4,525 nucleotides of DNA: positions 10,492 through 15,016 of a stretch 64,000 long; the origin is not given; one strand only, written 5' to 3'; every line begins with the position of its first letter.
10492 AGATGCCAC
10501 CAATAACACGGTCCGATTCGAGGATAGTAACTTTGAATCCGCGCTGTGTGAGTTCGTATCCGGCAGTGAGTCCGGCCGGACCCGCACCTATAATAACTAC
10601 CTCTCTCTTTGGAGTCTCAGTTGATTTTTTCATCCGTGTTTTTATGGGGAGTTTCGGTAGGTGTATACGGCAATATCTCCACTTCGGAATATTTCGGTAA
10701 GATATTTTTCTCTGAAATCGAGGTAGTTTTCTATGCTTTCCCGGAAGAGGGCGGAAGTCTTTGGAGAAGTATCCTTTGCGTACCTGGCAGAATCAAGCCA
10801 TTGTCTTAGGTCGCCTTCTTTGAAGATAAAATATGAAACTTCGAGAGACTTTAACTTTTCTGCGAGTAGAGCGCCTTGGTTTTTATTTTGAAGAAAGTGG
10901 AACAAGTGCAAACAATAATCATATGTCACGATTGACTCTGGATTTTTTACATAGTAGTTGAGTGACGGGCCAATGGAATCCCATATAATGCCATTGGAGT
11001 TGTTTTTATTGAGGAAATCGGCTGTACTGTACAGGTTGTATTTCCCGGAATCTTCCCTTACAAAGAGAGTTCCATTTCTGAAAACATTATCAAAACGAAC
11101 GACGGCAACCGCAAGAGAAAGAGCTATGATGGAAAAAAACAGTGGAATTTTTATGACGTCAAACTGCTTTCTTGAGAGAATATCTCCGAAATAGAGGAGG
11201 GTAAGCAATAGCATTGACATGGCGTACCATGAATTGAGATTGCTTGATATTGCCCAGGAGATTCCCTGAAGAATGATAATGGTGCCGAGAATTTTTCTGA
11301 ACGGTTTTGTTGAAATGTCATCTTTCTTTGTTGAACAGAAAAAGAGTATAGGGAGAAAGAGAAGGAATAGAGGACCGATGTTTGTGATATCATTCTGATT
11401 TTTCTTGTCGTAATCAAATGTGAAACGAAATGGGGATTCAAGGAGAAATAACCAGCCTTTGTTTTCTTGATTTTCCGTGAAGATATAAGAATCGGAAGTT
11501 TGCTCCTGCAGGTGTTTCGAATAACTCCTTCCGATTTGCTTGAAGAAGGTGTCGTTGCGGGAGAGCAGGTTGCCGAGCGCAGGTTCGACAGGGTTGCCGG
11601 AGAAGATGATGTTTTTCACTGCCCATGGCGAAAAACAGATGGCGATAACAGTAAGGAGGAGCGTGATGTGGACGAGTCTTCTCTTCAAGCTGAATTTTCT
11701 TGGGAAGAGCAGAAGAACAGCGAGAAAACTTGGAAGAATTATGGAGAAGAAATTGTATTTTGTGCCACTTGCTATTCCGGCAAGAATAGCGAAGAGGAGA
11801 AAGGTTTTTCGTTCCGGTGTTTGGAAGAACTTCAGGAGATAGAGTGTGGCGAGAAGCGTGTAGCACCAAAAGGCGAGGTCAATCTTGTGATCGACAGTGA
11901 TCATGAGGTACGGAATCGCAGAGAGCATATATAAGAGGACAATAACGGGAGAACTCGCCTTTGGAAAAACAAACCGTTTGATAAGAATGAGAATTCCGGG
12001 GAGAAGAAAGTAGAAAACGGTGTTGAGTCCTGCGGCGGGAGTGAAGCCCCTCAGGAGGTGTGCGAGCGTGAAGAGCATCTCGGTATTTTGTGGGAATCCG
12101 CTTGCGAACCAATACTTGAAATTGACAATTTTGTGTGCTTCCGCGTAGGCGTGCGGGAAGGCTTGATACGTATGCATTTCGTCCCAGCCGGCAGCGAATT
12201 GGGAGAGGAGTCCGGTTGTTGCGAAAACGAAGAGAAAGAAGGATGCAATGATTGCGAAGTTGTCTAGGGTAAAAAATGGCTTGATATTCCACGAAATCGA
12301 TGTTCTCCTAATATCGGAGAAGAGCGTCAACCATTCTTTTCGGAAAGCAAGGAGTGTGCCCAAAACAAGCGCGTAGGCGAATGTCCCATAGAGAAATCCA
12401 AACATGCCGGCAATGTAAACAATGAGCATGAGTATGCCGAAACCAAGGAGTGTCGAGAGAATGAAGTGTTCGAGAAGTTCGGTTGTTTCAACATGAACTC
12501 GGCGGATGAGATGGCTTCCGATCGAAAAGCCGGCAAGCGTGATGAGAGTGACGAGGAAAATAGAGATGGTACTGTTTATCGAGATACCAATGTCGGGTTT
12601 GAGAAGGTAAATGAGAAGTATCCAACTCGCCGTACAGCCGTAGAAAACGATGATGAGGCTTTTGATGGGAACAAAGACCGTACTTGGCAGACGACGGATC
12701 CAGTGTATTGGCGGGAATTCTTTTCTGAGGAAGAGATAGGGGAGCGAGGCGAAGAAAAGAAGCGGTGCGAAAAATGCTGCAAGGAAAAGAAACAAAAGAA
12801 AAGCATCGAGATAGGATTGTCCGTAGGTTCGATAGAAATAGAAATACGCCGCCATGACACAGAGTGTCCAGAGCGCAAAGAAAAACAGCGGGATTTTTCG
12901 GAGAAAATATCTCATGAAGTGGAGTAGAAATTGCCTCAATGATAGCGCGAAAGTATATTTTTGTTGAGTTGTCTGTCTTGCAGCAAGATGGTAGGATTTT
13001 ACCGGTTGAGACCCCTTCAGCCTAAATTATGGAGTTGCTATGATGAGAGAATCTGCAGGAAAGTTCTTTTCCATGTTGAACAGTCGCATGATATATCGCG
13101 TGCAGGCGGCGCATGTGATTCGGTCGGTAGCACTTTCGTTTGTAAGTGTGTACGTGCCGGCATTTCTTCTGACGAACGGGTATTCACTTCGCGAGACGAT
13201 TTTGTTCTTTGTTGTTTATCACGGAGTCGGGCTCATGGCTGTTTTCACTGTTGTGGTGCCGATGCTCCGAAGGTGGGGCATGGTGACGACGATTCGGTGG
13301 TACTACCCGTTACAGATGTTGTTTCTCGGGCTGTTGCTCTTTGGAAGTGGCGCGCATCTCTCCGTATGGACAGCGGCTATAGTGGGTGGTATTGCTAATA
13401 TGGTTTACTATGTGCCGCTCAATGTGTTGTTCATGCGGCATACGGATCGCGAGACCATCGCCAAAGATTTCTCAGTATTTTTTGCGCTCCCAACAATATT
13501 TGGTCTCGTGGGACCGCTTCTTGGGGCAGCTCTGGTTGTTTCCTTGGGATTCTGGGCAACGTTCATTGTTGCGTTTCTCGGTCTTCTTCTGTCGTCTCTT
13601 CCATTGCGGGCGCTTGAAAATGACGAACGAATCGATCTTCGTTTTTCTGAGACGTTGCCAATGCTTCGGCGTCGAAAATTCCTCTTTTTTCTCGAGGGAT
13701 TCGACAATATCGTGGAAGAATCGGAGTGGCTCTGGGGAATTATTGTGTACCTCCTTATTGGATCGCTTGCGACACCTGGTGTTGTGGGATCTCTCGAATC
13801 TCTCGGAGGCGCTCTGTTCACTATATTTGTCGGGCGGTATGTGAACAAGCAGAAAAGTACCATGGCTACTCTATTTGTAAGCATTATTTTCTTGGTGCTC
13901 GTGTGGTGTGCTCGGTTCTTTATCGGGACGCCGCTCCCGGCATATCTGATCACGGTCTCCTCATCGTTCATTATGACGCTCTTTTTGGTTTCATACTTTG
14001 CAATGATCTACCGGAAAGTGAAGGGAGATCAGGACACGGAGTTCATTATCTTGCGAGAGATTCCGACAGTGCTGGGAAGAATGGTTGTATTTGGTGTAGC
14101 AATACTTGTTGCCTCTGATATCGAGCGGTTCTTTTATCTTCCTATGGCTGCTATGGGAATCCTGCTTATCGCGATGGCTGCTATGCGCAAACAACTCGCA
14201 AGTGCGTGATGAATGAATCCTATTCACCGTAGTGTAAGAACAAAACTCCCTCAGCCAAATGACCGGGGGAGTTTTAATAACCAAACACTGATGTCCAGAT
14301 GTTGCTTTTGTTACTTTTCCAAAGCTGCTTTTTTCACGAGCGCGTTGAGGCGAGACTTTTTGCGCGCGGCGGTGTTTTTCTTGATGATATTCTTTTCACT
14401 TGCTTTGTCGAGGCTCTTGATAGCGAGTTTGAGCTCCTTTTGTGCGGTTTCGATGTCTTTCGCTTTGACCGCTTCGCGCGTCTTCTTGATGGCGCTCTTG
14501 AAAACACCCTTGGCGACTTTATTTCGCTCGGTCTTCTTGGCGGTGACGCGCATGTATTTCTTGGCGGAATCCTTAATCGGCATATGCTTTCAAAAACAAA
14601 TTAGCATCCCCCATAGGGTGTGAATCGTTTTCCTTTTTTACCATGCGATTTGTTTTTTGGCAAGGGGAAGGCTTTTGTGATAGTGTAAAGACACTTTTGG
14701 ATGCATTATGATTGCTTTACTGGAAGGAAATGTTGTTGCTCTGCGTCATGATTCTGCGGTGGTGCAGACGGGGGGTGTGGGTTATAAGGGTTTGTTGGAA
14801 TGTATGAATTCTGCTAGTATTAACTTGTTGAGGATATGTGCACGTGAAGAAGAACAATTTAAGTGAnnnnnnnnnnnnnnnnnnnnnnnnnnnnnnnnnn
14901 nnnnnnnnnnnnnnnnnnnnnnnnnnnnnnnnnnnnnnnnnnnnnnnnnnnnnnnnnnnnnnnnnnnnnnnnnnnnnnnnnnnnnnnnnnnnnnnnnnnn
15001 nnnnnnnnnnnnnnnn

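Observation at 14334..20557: A 5.3-kb giant adhesin gene is bracketed by 455-bp direct repeats that duplicate rpsT and the 5' end of ruvA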

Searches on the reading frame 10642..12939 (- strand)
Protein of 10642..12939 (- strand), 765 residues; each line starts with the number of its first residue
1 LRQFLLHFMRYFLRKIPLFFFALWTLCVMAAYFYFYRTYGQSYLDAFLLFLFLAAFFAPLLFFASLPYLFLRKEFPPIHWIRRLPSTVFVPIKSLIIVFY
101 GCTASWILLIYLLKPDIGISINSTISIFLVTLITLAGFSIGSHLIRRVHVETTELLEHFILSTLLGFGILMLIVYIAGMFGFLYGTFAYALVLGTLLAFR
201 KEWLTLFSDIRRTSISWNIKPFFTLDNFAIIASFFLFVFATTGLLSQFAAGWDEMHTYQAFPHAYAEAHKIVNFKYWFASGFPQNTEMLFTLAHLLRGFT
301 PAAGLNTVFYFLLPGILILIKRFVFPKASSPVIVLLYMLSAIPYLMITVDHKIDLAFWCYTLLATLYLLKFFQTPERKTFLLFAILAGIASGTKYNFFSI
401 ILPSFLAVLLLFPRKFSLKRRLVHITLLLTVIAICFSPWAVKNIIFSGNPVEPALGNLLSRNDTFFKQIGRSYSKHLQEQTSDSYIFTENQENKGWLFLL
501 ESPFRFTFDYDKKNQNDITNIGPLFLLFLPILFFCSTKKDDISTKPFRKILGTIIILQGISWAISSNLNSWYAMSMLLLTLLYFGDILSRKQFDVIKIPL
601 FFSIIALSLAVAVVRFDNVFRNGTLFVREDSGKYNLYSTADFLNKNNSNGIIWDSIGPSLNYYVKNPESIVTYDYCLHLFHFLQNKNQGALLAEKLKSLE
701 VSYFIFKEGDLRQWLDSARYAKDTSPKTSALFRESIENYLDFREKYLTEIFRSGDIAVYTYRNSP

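Call 10: search_protein_families(library=pfam, proteins=[window:10642-12939:-])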
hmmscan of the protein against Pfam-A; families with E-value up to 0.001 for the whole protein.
window:10642-12939:- (765 aa): 1 family
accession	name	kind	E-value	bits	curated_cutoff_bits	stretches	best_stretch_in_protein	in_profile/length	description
PF13231.12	PMT_2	-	6.1e-07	30.2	26.1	1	306-440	28-158/160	Dolichyl-phosphate-mannose-protein mannosyltransferase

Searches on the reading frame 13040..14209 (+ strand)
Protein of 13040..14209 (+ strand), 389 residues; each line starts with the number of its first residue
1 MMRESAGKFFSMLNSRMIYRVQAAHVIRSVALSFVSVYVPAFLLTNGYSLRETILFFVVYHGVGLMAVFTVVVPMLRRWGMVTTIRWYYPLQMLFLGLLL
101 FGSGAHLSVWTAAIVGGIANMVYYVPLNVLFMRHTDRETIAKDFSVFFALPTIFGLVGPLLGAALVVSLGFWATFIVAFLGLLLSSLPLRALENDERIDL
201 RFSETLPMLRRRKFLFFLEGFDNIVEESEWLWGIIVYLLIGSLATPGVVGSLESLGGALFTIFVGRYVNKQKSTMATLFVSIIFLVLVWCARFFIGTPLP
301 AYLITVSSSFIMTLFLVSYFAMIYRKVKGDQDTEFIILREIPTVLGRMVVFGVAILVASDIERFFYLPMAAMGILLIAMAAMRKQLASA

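Call 10: search_protein_families(library=pfam, proteins=[window:13040-14209:+])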
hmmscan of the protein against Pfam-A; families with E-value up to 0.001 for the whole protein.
window:13040-14209:+ (389 aa): 1 family
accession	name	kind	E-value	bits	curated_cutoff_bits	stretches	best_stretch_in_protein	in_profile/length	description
PF07690.21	MFS_1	-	0.00041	19.8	33.4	0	25-148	211-336/347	Major Facilitator Superfamily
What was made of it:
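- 13040..14209 (+): 389-aa membrane protein gene, the ancestral left neighbour of rpsT. Only a weak MFS_1 match (call 10).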

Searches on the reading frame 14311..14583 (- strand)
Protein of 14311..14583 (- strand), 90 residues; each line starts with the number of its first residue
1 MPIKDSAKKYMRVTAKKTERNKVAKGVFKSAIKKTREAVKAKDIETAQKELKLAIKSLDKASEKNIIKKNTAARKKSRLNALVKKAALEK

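Call 10: search_protein_families(library=pfam, proteins=[window:14311-14583:-])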
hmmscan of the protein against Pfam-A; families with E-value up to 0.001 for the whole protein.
window:14311-14583:- (90 aa): 1 family
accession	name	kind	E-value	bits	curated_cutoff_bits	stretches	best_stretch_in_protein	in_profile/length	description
PF01649.23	Ribosomal_S20p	-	6e-22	78.5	29.5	1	5-84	4-83/83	Ribosomal protein S20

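Call 13: find_encoding_contigs(protein=window:14311-14583:-, flank=10000, max_places=10)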
Protein window:14311-14583:- (90 aa): no gene with exactly this product is on record in the collection.

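Call 37: list_cluster_members(proteins=[P0121, window:14311-14583:-, window:14938-19929:+])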
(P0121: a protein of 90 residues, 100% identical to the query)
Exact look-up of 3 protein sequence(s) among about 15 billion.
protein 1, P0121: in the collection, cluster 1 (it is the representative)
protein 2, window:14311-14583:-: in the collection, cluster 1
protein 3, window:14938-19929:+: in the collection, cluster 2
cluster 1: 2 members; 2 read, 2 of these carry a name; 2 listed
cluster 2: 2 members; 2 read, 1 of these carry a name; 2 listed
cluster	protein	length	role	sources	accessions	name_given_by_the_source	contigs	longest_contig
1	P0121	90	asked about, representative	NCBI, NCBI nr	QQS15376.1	MAG: 30S ribosomal protein S20 [Candidatus Moraniibacteriota bacterium] | MAG: 30S ribosomal protein S20 [Candidatus Moranbacteria bacterium]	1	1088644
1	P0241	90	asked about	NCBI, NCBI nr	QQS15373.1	MAG: 30S ribosomal protein S20 [Candidatus Moraniibacteriota bacterium] | MAG: 30S ribosomal protein S20 [Candidatus Moranbacteria bacterium]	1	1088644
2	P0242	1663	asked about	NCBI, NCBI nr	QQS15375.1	MAG: VCBS repeat-containing protein [Candidatus Moraniibacteriota bacterium] | MAG: VCBS repeat-containing protein [Candidatus Moranbacteria bacterium]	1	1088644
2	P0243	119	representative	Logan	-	-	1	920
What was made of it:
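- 14311..14583 (-): Proximal rpsT (S20, 90 aa, C-terminus AALEK); resident-type 3' end. NCBI protein QQS15373.1 (call 37).
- The source is a MAG (call 37).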

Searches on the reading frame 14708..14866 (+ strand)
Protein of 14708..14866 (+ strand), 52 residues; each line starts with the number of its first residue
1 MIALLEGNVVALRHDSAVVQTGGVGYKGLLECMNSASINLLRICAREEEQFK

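Call 44: find_encoding_contigs(protein=window:14708-14866:+, flank=10000, max_places=10)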
Protein window:14708-14866:+ (52 aa): no gene with exactly this product is on record in the collection.
